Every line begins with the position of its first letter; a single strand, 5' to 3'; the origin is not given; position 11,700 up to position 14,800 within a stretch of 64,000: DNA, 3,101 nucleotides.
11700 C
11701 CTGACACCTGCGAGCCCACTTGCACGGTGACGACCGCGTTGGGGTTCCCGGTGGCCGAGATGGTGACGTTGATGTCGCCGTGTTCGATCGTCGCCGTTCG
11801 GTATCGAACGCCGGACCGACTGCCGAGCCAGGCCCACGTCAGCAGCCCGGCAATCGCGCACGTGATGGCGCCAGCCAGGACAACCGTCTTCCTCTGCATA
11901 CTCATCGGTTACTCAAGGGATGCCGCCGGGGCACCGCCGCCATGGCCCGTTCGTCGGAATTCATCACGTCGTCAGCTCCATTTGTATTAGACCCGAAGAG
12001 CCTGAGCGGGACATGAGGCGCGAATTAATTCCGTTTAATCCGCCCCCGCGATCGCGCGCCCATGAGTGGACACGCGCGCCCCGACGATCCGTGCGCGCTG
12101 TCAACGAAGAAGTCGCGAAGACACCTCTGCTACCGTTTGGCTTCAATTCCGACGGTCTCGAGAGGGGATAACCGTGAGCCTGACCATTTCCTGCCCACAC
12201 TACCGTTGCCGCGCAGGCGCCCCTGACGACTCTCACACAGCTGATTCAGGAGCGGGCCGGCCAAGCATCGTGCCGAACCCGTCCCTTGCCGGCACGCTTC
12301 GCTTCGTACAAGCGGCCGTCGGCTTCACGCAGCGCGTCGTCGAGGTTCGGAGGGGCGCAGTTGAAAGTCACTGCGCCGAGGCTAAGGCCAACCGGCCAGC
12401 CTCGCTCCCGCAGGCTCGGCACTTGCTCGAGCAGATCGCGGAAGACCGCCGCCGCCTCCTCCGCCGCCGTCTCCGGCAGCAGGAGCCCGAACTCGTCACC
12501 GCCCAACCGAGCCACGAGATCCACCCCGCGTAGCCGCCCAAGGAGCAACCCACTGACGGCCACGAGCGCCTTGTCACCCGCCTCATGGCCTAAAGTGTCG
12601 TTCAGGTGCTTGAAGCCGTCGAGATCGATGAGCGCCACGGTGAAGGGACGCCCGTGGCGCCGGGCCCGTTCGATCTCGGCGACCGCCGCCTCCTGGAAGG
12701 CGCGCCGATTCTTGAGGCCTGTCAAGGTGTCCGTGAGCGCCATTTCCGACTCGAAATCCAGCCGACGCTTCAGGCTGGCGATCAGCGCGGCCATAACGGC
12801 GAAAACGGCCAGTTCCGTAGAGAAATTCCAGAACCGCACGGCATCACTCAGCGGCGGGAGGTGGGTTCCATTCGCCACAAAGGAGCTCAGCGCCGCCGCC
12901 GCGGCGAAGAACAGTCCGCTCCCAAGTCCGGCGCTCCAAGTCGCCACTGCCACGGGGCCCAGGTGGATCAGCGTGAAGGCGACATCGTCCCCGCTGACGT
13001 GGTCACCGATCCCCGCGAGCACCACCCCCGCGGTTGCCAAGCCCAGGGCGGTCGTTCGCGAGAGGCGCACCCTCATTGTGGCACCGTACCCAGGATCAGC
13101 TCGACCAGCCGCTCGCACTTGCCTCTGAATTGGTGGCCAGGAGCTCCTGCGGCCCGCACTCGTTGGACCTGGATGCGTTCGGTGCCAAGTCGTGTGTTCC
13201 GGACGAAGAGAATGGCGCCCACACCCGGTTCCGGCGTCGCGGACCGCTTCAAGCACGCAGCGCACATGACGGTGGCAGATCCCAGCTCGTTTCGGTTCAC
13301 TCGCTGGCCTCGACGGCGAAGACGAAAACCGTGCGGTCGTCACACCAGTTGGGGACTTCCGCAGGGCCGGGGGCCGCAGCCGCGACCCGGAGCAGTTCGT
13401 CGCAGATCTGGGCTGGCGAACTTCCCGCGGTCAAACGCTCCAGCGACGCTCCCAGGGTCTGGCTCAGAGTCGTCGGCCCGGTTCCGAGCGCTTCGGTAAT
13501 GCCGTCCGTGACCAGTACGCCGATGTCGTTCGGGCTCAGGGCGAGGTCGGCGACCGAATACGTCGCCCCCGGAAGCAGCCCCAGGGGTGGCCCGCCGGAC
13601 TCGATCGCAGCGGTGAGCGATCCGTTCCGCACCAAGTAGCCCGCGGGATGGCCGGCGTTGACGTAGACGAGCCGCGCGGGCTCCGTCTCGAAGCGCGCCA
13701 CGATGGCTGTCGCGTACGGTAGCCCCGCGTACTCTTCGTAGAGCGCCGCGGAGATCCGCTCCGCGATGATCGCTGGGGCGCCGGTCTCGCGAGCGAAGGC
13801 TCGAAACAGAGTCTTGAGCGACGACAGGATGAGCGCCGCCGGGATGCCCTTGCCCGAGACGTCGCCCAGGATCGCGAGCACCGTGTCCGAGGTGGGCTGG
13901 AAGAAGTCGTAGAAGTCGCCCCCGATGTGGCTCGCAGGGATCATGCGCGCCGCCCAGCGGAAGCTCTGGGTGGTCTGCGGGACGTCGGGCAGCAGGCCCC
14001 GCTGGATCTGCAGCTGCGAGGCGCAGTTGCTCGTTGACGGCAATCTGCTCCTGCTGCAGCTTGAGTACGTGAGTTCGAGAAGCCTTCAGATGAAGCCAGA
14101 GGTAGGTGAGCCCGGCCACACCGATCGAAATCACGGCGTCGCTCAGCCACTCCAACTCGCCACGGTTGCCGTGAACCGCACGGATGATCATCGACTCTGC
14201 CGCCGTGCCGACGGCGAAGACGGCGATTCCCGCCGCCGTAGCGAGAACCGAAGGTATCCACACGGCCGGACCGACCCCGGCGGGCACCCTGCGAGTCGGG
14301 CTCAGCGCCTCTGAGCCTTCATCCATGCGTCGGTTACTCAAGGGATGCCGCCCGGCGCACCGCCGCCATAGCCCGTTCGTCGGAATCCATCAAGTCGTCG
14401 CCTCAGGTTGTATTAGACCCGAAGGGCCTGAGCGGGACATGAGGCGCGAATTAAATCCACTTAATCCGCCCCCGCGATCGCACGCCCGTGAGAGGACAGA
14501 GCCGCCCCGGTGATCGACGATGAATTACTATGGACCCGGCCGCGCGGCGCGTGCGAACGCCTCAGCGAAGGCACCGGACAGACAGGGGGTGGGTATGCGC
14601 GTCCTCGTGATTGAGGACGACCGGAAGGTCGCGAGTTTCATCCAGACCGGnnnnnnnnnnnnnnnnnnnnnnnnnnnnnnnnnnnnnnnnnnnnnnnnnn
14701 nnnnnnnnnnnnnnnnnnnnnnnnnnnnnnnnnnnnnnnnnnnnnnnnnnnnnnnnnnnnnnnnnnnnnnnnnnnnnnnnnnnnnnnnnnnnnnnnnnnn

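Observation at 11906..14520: Duplicated 170-bp promoter and leader cassette driving two different minus-strand operons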

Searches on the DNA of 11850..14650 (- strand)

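Call 17: search_rna_families(source=window, start=11850, end=14650, threshold=evalue, max_evalue=5)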
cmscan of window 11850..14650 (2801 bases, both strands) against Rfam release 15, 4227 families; matches with E-value up to 5: 2.
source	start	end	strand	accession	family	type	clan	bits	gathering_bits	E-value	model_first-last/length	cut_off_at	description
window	12346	12423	-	RF01057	SAH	Cis-reg; riboswitch;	-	17.5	37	4.2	1-78/78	no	SAH (S-adenosyl-L-homocysteine) riboswitch aptamer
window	14011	14064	+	RF03801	mir-7143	Gene; miRNA;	-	17.4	90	4.9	1-61/61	no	mir-7143 microRNA precursor family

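Call 60: build_rna_model(alignment_id=A6, structure=none)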
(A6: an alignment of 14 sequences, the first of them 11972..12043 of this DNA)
Model R1 built from alignment A6 (14 sequences, 75 columns); structure: none (sequence only).
model positions 72; base pairs 0; branch points 0; effective number of sequences 14; information 0.723 bits per position. No base pairs: searches with it score sequence only.

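Call 61: search_with_rna_model(model_id=R1, sources=[window, L001, L002, L006, L007, L008, L009, L010], max_evalue=10)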
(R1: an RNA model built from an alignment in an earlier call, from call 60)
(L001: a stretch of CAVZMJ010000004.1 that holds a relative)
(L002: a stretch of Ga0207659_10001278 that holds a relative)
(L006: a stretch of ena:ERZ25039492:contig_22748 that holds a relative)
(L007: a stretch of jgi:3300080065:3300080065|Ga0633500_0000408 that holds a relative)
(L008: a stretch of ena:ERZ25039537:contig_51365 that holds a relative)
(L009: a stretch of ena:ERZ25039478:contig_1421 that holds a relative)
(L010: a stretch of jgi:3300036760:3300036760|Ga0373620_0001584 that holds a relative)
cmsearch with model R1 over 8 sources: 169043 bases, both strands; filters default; matches with E-value up to 10: 23.
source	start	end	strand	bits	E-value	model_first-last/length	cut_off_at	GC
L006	9882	9949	+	65.5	4.9e-19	2-69/72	-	0.54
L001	4681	4750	-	64.6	9.6e-19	1-70/72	-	0.59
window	11975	12043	-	62.5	4.1e-18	1-69/72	-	0.51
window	14401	14469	-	60.7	1.6e-17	1-69/72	-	0.54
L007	6937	7005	+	58.2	9.7e-17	2-70/72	-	0.52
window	34461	34528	+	50.2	3.1e-14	2-69/72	-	0.5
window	26175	26243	-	49.9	3.7e-14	1-69/72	-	0.51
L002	5064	5132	-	48.2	1.3e-13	2-70/72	-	0.55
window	26265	26333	+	46.2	5.4e-13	2-69/72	-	0.52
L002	5143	5209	+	46.1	5.6e-13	2-68/72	-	0.54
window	27291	27358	+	46.1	6e-13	3-70/72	-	0.53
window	22355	22418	+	44.8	1.5e-12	2-65/72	-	0.48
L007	3418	3487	-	44.1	2.5e-12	2-71/72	-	0.5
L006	901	965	-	39.1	9e-11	3-67/72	-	0.49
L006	3888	3945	-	33.7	4.4e-09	4-61/72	-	0.53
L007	2105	2153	-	30.1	6.2e-08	11-59/72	-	0.55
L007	14001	14053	+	23.5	6.9e-06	4-56/72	-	0.53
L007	13222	13249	-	19.7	0.00011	19-46/72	-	0.71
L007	1540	1570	+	15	0.0032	24-54/72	-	0.68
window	5625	5683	-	13.8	0.0076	6-64/72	-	0.49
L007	13296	13324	+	13.8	0.0076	7-35/72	-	0.41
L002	5141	5165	-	5.2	3.7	1-25/72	-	0.48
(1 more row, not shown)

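Call 70: search_with_rna_model(model_id=R1, sources=[L011, L012, L013], max_evalue=0.01)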
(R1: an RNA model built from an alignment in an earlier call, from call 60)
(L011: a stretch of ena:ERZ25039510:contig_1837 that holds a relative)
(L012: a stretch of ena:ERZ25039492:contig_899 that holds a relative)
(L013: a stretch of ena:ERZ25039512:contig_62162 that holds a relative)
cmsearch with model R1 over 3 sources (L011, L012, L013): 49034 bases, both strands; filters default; matches with E-value up to 0.01: 4.
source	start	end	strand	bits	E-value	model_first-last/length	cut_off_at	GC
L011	5781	5848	+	63.1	8.2e-19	1-68/72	-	0.57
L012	7875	7943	+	53.7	7.1e-16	2-70/72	-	0.57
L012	4465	4527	-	45.7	2.2e-13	2-64/72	-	0.54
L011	2782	2839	-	36.2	2.1e-10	4-61/72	-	0.53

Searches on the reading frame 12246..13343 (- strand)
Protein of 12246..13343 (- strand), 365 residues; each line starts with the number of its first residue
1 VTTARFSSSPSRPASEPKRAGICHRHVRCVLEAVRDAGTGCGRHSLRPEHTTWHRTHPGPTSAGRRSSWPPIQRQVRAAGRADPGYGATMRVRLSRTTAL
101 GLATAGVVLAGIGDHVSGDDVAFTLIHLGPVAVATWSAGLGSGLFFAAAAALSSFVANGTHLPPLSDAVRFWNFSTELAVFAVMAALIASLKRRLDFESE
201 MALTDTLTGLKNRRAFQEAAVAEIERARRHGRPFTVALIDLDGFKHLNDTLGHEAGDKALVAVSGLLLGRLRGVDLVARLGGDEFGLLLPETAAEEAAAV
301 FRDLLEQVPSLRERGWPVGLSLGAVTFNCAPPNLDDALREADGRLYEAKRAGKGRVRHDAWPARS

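Call 8: search_protein_families(library=pfam, proteins=[window:12246-13343:-])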
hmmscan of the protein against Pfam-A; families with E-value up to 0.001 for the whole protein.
window:12246-13343:- (365 aa): 2 families
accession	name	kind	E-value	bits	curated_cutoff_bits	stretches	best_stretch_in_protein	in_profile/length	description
PF00990.26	GGDEF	-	9.9e-38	129.9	23.8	1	202-354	1-160/161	Diguanylate cyclase, GGDEF domain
PF17853.6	GGDEF_2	-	0.00064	20.4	24.5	0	231-321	20-94/116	GGDEF-like domain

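Call 12: find_encoding_contigs(protein=window:12246-13343:-, flank=10000, max_places=10)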
Protein window:12246-13343:- (365 aa): no gene with exactly this product is on record in the collection.
